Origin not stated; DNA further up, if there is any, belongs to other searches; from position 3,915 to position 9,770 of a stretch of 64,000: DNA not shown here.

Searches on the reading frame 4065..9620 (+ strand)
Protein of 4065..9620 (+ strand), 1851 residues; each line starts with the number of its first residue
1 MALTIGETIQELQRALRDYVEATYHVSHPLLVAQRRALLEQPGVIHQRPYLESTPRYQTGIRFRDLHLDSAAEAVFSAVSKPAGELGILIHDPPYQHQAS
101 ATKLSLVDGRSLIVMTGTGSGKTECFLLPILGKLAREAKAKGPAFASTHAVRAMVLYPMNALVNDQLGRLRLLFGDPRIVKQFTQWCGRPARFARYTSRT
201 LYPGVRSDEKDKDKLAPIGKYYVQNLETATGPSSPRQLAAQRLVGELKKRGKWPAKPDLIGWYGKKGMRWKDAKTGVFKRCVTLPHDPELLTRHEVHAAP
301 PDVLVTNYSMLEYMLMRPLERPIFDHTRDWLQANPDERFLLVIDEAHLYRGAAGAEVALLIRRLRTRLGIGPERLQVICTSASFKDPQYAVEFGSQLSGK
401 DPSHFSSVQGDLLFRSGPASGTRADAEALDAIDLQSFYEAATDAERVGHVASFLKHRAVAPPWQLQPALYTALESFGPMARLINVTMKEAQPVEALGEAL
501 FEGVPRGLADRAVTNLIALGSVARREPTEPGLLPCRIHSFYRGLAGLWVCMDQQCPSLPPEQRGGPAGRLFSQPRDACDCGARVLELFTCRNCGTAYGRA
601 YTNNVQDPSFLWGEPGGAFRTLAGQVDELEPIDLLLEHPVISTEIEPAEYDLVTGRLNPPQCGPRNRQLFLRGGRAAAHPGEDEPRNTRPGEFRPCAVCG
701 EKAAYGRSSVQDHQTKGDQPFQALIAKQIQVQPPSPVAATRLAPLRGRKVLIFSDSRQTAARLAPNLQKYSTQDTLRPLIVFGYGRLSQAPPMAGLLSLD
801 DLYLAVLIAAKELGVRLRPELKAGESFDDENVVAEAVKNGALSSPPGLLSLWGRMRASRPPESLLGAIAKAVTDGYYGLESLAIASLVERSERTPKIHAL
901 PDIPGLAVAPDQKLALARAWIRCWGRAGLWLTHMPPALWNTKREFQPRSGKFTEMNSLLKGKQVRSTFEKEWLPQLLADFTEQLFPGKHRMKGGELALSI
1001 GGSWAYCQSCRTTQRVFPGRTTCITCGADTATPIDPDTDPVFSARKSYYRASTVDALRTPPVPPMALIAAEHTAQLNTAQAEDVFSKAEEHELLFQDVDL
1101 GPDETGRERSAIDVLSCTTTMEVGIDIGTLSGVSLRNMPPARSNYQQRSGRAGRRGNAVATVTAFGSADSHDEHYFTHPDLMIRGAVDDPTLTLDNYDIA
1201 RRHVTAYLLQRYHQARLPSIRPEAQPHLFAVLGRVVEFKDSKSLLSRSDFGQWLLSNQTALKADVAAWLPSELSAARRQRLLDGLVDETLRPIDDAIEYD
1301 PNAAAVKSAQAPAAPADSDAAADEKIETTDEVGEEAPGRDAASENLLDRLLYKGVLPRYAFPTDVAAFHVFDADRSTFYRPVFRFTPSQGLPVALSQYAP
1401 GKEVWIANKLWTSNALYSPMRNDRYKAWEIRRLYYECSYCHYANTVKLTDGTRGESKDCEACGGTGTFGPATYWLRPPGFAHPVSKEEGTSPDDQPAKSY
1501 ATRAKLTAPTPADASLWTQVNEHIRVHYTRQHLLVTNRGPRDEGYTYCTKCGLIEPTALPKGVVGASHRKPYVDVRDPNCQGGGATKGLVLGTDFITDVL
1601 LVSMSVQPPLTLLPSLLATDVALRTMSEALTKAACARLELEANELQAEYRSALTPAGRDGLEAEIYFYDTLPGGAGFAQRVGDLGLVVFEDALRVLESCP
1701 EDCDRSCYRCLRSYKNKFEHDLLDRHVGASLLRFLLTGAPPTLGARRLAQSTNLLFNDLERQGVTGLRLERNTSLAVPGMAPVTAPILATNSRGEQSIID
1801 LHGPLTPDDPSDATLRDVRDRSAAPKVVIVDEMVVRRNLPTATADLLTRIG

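Call 12: search_protein_families(library=pfam, proteins=[window:4065-9620:+], max_evalue=0.001)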
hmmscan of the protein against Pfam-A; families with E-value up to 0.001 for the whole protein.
window:4065-9620:+ (1851 aa): 3 families
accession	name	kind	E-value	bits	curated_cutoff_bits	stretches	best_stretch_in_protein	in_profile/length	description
PF00270.35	DEAD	-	5.7e-18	65.6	26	2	96-175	2-70/167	DEAD/DEAH box helicase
PF09369.15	MZB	-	7.1e-13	49.5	24.2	1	1627-1711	2-80/80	MrfA Zn-binding domain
PF00271.37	Helicase_C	-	2.2e-07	31.6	23.5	1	1110-1156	64-110/110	Helicase conserved C-terminal domain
